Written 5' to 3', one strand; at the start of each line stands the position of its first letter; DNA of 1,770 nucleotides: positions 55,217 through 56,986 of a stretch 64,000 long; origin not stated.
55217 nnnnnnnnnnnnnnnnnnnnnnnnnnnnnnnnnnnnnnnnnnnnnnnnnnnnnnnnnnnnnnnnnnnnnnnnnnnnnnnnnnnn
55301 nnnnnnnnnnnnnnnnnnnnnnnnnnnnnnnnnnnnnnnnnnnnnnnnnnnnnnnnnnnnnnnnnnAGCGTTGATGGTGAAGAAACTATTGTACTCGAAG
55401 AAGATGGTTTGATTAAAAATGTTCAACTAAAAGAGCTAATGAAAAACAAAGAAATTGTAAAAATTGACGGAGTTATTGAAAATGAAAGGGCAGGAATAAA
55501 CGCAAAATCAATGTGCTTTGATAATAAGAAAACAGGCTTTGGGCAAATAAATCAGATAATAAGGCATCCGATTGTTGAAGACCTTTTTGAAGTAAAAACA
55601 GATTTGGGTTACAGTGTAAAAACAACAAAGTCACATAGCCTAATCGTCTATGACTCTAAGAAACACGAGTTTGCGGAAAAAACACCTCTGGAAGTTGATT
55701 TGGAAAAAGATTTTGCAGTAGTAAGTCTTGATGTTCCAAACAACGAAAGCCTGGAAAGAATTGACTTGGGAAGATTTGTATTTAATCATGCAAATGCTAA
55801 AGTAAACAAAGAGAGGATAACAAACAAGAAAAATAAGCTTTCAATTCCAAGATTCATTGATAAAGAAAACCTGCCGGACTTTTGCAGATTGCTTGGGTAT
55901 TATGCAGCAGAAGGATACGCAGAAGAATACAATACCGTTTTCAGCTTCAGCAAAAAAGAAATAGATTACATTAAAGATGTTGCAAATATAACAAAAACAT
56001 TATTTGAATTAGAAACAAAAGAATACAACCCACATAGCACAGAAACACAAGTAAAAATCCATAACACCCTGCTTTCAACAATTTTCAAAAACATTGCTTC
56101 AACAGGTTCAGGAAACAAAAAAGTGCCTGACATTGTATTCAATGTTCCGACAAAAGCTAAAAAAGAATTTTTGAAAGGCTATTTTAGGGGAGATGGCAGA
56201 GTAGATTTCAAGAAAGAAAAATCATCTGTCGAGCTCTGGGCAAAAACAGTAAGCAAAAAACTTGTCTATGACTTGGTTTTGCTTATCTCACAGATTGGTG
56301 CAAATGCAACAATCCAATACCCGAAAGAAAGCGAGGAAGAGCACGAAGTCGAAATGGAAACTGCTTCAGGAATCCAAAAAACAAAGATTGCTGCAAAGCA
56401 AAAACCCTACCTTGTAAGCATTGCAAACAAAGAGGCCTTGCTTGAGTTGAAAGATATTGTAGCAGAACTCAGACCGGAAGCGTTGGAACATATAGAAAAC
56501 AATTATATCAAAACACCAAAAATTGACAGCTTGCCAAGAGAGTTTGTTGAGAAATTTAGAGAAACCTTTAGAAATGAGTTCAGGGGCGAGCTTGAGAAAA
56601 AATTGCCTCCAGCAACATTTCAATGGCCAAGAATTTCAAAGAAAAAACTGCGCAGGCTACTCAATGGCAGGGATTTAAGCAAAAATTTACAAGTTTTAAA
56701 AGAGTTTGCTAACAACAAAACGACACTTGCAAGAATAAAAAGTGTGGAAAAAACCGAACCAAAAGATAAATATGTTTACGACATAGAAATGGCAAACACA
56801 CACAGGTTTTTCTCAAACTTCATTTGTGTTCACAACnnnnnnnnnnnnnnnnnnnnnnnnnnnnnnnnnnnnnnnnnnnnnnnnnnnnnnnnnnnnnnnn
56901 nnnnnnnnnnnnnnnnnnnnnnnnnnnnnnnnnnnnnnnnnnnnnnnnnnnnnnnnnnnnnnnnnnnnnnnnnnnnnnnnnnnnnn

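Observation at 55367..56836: Intein in topoisomerase VI subunit A inserted immediately before the Toprim DxD (TDGDPYG) motif, with Ser as residue 1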

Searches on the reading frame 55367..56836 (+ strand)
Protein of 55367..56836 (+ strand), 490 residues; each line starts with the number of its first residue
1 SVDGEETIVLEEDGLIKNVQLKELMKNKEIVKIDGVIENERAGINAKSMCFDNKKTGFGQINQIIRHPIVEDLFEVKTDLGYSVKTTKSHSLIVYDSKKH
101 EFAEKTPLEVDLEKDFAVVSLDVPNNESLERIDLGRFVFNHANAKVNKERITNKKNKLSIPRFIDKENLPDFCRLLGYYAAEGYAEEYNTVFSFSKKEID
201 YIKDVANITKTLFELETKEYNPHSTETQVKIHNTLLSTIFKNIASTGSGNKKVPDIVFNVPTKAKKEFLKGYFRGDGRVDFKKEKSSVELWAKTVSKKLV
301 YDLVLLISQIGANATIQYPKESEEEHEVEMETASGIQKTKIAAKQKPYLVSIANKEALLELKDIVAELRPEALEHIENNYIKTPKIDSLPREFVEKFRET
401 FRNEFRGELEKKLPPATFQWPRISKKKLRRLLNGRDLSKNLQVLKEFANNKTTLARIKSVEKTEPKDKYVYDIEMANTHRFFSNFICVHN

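Call 3: search_protein_families(library=pfam, proteins=[window:55367-56836:+], max_evalue=0.01)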
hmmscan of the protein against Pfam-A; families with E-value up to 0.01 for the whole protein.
window:55367-56836:+ (490 aa): 2 families
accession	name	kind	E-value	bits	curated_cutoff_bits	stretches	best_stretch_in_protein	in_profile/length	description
PF14890.11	Intein_splicing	-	1.8e-18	67.3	35.8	1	9-490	2-155/155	Intein splicing domain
PF14528.11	LAGLIDADG_3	-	6.4e-13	49.2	22.5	1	265-324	3-59/82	LAGLIDADG-like domain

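Call 4: search_protein_families(library=ncbifam, proteins=[window:55367-56836:+], max_evalue=0.01)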
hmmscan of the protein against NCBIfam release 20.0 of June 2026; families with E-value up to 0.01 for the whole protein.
window:55367-56836:+ (490 aa): 8 families
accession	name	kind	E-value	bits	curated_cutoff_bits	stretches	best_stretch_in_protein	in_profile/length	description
NF011491.0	PRK14898.1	equivalog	2.6e-27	95.3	783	1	1-481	76-533/860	DNA-directed RNA polymerase subunit A''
NF011303.0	PRK14715.1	equivalog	1e-22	79.2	1585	2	151-357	1102-1301/1627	DNA-directed DNA polymerase II large subunit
NF045703.1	rSAM_Tes_intein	exception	3.9e-16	58.1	1700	2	169-321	368-518/1040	tetraether lipid synthase Tes, intein-containing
NF005852.0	PRK07773.1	equivalog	1.3e-09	36.9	780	1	247-490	594-826/886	replicative DNA helicase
NF038098.1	GyrA_w_intein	exception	1.3e-08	33.2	1850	1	176-490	243-537/1232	intein-containing DNA gyrase subunit A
NF011418.0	PRK14845.1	equivalog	2.2e-08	32.3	756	1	153-326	125-280/1049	translation initiation factor IF-2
NF011302.0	PRK14714.1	equivalog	1.6e-06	26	1791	1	22-121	957-1055/1350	DNA-directed DNA polymerase II large subunit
TIGR01445.1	intein_Nterm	domain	4.1e-06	27.7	24.5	1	2-94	2-83/83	intein N-terminal splicing region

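Call 12: find_homologous_proteins(query=window:55367-56836:+, max_evalue=0.00001)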
Query window:55367-56836:+ (490 aa): 13 proteins with E <= 0.00001 among 8000 candidates.
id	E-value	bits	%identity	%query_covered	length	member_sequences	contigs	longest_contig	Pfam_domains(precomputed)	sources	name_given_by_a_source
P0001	3.2e-243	825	77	95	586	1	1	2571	PF21180.4,PF14528.12,PF14890.12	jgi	-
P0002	1.8e-219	747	69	100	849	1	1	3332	PF21180.4,PF20768.3,PF14528.12,PF04406.20,PF14890.12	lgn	-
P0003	1.1e-191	656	62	100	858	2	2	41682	PF21180.4,PF14528.12,PF04406.20,PF14890.12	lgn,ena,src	-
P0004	1.4e-176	606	56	100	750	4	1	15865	PF21180.4,PF14528.12,PF14890.12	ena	-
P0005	3.0e-173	595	56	100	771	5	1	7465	PF21180.4,PF14528.12,PF04406.20,PF14890.12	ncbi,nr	ncbi:hypothetical protein KJ891_01970, partial [Candidatus Micrarchaeota archaeon]|nr:hypothetical p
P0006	7.5e-169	580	56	100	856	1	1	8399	PF21180.4,PF20768.3,PF14528.12,PF04406.20,PF14890.12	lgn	-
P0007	9.1e-126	438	72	55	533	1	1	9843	PF21180.4,PF04406.20,PF14890.12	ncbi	-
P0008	2.9e-97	344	86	38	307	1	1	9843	PF21180.4,PF14890.12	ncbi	-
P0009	1.4e-18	85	40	28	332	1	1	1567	PF14528.12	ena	-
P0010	4.1e-18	83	31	62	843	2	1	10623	PF14528.12,PF01041.24,PF14890.12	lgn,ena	-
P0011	4.2e-10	57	35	22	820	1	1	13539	PF27218.1,PF14890.12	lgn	-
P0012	1.5e-8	52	35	22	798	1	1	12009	PF27218.1,PF14890.12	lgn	-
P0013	2.0e-6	45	27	29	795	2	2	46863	PF04055.28,PF14528.12,PF14890.12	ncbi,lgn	ncbi:MAG: radical SAM protein [Promethearchaeota archaeon]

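Call 17: search_solved_structures(query=window:55367-56836:+, show_alignments=2, max_evalue=0.01)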
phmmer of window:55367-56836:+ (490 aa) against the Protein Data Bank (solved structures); distinct sequences matched with E-value up to 0.01: 7.
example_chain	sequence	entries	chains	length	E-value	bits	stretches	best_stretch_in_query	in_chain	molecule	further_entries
2cw7_A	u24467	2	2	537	6.5e-17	64.6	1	171-315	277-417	Endonuclease PI-PkoII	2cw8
5o9i_A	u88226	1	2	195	5.1e-11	45.1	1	2-131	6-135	Transcription initiation factor IIB,Transcription initiation factor IIB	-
5o9j_A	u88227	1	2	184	1e-09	40.9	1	2-113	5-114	Transcription initiation factor IIB,Transcription initiation factor IIB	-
7qsu_A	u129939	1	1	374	6.9e-07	31.5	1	2-348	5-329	V-ATPase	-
7oec_A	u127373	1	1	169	0.0002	23.4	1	4-111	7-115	DNA polymerase II large subunit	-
5bkh_A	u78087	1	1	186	0.00041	22.4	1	4-111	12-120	DNA polymerase II large subunit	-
2lcj_A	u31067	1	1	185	0.0017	20.3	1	4-119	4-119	Pab polC intein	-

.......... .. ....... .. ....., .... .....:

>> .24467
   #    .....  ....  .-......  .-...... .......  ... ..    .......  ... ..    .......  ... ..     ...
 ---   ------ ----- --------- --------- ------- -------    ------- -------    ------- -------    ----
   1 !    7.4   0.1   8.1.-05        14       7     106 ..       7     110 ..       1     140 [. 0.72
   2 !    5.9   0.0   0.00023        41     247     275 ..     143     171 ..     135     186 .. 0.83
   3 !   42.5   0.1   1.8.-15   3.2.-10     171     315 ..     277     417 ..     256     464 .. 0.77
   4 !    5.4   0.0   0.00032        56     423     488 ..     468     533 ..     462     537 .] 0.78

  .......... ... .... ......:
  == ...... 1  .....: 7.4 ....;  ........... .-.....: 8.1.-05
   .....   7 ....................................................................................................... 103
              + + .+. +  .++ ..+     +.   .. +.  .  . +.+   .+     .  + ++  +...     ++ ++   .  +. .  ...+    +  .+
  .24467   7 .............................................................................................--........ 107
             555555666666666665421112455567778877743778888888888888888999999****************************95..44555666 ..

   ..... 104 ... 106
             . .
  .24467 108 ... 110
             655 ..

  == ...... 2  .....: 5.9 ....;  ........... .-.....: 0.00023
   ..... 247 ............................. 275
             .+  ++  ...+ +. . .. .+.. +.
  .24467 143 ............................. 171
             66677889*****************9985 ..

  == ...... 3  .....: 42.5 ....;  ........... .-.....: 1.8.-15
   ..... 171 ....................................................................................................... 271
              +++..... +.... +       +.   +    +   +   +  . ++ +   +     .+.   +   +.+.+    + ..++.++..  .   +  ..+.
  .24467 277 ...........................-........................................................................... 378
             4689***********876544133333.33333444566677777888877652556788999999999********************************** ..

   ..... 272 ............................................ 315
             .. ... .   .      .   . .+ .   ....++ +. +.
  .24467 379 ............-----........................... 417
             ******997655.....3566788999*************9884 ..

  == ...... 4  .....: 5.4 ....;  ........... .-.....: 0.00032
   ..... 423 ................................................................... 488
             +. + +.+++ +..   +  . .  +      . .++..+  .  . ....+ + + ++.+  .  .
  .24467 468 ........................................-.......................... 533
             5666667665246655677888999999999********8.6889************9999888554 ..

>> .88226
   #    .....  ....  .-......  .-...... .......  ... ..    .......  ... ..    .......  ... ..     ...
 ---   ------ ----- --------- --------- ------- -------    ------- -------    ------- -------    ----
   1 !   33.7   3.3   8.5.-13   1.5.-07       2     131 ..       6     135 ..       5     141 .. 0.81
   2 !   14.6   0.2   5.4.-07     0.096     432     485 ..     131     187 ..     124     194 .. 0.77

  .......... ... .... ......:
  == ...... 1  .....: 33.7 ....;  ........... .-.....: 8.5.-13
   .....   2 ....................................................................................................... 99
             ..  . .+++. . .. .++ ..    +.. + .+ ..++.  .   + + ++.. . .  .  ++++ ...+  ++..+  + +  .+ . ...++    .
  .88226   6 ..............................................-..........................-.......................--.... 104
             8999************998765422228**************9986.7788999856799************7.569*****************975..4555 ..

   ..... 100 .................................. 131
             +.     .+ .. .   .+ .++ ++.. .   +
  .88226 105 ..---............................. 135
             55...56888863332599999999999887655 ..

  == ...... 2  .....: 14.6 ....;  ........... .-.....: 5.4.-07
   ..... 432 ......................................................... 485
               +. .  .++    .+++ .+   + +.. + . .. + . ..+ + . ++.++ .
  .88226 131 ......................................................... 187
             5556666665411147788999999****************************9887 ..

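Call 19: find_encoding_contigs(protein=P0007, flank=5000, max_places=3)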
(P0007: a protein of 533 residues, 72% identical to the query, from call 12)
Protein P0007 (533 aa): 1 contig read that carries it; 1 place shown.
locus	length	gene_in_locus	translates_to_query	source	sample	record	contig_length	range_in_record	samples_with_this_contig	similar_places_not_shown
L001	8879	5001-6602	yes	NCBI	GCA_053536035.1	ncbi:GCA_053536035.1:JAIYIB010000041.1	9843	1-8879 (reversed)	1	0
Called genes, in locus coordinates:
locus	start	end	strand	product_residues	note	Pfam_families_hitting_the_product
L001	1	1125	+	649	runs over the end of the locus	PF09826:Beta_propel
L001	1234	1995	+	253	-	PF01163:RIO1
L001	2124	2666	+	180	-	PF21800:KH_KRR1_2nd, PF22891:KH_PNO1_2nd, PF00013:KH_1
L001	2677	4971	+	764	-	PF02518:HATPase_c (weak), PF14890:Intein_splicing, PF09239:Topo-VIb_trans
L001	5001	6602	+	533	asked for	PF04406:TP6A_N, PF21180:TOP6A-Spo11_Toprim, PF14890:Intein_splicing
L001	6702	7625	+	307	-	PF14890:Intein_splicing (weak), PF21180:TOP6A-Spo11_Toprim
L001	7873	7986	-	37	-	-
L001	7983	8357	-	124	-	PF01797:Y1_Tnp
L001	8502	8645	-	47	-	-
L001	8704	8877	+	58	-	?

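Call 46: predict_structure(alignment_id=A1)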
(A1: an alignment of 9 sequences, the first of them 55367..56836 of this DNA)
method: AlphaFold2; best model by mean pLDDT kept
length: 490 residues; sequences in the alignment: 9
mean_pLDDT: 76.6   pTM: 0.71
mean pLDDT of the five models: 76.6, 68.6, 63.2, 62.4, 55.0
residues with pLDDT >= 90: 83; 70-90: 269; 50-70: 106; < 50: 32
segments of 3 or more residues with pLDDT < 50: 322-329, 340-344, 379-383, 482-490
pLDDT, mean of each block of 10 residues (from residue 1): 59 68 79 78 81 75 81 84 78 86 89 88 71 84 88 89 94 92 86 87 94 93 84 90 75 81 90 66 59 63 78 64 48 58 55 65 76 63 67 85 75 69 82 78 84 87 82 67 39
secondary structure, 60 per line:
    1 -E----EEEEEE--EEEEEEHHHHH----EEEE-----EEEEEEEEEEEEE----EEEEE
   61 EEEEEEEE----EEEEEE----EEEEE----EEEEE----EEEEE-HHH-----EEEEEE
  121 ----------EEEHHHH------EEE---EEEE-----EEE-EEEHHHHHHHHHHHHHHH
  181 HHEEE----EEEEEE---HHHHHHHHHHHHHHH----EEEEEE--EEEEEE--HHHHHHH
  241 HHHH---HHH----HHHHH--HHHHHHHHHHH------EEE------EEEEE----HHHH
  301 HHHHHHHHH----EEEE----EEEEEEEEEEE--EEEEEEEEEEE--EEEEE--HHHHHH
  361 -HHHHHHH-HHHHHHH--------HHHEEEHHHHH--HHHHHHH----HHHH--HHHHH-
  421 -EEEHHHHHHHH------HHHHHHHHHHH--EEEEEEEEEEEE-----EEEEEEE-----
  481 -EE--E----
elements in order: E7-12 E15-20 H21-25 E30-33 E39-51 E56-68 E73-78 E83-87 E92-96 E101-105 E115-120 E131-133 H134-137 E144-146 E150-153 E159-161 E163-165 H166-182 E183-185 E190-195 H199-213 E218-223 E226-231 H234-244 H255-259 H262-272 E279-281 E288-292 H297-309 E314-317 E322-332 E335-345 E348-352 H355-360 H362-368 H370-376 E388-390 H391-395 H398-404 H409-412 H415-419 E422-424 H425-432 H439-449 E452-463 E469-475

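Call 49: fold_search(model_id=the predicted structure, library=pdb)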
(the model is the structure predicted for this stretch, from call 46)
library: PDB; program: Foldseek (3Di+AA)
matches with E <= 10: 776; with E <= 0.001: 42
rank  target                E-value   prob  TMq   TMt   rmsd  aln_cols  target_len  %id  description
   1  7qss                  1.6e-22  1.00  0.61  0.68   5.5       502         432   17  Crystal structure of homing endonuclease-associated TliVMA intein (C1A) (released 2022-03-30)
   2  2cw7                  9.3e-21  1.00  0.56  0.52   7.6       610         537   16  Crystal structure of intein homing endonuclease II (released 2006-04-18)
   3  7qsu                  3.7e-20  1.00  0.51  0.66   8.3       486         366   16  Crystal structure of homing endonuclease-associated TliVMA intein (C1A, d333-339) (released 2022-03-30)
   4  1dq3                  5.1e-16  1.00  0.59  0.64   7.4       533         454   14  CRYSTAL STRUCTURE OF AN ARCHAEAL INTEIN-ENCODED HOMING ENDONUCLEASE PI-PFUI (released 2000-07-05)
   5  7qst                  1.4e-14  1.00  0.48  0.62   7.4       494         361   14  Crystal structure of homing endonuclease-associated PhoVMA intein (C1A) (released 2022-03-30)
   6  1vde_A                3.8e-09  1.00  0.45  0.50   7.9       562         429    9  PI-SCEI, A HOMING ENDONUCLEASE WITH PROTEIN SPLICING ACTIVITY (released 1998-04-08)
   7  1ef0_A                7.7e-09  1.00  0.40  0.45   7.3       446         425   13  CRYSTAL STRUCTURE OF PI-SCEI MINIPRECURSOR (released 2000-06-07)
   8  1vde_B                8.6e-09  1.00  0.40  0.44   9.2       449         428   11  PI-SCEI, A HOMING ENDONUCLEASE WITH PROTEIN SPLICING ACTIVITY (released 1998-04-08)
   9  1lws_A                7.7e-08  1.00  0.46  0.51   8.4       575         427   11  Crystal structure of the intein homing endonuclease PI-SceI bound to its recognition sequence (released 2002-09-27)
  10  1jva_B                1.5e-07  1.00  0.39  0.43   9.9       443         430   12  CRYSTAL STRUCTURE OF THE VMA1-DERIVED ENDONUCLEASE BEARING THE N AND C EXTEIN PROPEPTIDES (released 2002-08-29)
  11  1um2_B                4.0e-07  1.00  0.39  0.44   9.9       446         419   12  Crystal Structure of the Vma1-Derived Endonuclease with the Ligated Extein Segment (released 2004-09-22)
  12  1jva_A                6.2e-07  1.00  0.39  0.44   8.6       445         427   13  CRYSTAL STRUCTURE OF THE VMA1-DERIVED ENDONUCLEASE BEARING THE N AND C EXTEIN PROPEPTIDES (released 2002-08-29)
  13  1dfa                  1.4e-06  1.00  0.40  0.47   9.2       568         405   11  CRYSTAL STRUCTURE OF PI-SCEI IN C2 SPACE GROUP (released 1999-12-08)
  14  5o9j_B                2.6e-06  1.00  0.20  0.48   4.2       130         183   26  Crystal structure of transcription factor IIB Mja mini-intein (released 2017-11-01)
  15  2dch                  4.0e-06  1.00  0.28  0.61   8.5       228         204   16  Crystal structure of archaeal intron-encoded homing endonuclease I-Tsp061I (released 2006-07-06)
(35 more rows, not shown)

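Call 51: find_related_loci(query=A2, collection=genome_contigs, flank=3000)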
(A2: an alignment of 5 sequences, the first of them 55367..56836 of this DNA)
Query A2 (490 aa) in genome_contigs; peptide patterns used: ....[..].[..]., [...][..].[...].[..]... (x = any residue, [..] = any of these).
121 stretches matched a pattern; 8 encode a relative of the query (tblastn E <= 1e-3); 8 distinct loci.
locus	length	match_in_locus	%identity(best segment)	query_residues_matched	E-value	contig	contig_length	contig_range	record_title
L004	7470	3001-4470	79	1-490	0e+0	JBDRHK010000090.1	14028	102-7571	MAG: Candidatus Iainarchaeum archaeon isolate MEGAHIT-group-1.513 k141_8595894, whole genome shotgun sequence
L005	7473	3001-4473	71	1-490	0e+0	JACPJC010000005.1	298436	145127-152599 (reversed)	MAG: Candidatus Iainarchaeum archaeon isolate NC_groundwater_457_Ag_B-0.1um_46_10 S34_3B_scaffold_200443, whole genome s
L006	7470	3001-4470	72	1-490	0e+0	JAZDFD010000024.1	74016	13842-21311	MAG: Candidatus Iainarchaeum archaeon isolate MEGAHIT-group-0.184 k141_10157219, whole genome shotgun sequence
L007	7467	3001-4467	63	1-490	0e+0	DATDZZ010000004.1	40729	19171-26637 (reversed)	MAG TPA_asm: archaeon isolate SMAG_U8205 k141_3828, whole genome shotgun sequence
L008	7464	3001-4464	56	1-490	0e+0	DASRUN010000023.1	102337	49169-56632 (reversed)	MAG TPA_asm: archaeon isolate SMAG_U8112 k141_372048, whole genome shotgun sequence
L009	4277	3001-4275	56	1-426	7e-159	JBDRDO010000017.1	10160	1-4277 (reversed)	MAG: Candidatus Iainarchaeum archaeon isolate MEGAHIT-group-1.256 k141_12442608, whole genome shotgun sequence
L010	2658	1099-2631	26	1-490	1e-39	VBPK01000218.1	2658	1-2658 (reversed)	MAG: Thaumarchaeota archaeon isolate TA_8 14_0903_05_40cm_scaffold_43583, whole genome shotgun sequence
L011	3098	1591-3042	25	1-490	2e-38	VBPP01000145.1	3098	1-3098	MAG: Thaumarchaeota archaeon isolate TA_13 14_1009_12_30cm_scaffold_31626, whole genome shotgun sequence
